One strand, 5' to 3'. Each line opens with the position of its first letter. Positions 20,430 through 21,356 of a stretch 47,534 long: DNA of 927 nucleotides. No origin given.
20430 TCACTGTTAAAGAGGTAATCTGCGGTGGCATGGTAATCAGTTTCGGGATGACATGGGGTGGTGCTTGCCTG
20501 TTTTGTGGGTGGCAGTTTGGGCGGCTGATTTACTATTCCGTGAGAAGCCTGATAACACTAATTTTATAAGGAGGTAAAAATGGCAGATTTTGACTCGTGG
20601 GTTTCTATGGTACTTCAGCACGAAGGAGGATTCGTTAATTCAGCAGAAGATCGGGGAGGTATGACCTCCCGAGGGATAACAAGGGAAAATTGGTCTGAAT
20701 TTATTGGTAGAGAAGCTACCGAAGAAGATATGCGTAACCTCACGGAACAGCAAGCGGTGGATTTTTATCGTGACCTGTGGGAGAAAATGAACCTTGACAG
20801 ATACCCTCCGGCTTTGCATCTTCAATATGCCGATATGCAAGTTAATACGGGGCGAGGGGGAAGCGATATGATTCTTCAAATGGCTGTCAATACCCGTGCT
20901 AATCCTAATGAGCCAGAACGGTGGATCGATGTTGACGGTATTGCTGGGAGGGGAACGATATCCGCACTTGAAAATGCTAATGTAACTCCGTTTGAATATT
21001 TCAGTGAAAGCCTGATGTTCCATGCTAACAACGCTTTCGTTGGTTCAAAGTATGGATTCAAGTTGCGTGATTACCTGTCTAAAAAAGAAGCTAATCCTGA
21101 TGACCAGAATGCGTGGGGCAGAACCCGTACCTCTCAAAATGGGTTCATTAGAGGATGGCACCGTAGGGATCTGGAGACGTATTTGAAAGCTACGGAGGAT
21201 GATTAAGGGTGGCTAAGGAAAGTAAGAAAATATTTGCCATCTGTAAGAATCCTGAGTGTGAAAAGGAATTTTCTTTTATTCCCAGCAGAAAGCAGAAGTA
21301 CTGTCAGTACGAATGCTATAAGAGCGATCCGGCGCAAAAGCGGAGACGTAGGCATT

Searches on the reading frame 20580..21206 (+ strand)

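Call 70: search_protein_families(library=phrogs, proteins=[window:20580-21206:+], max_evalue=0.001)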
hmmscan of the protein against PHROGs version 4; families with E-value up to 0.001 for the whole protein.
window:20580-21206:+ (208 aa): 2 families
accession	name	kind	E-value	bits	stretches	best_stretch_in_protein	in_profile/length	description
phrog_315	-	lysis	6.3e-26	92.1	1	2-196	333-483/677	endolysin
phrog_12853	-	unknown function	3.4e-14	54.4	1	4-131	3-130/131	-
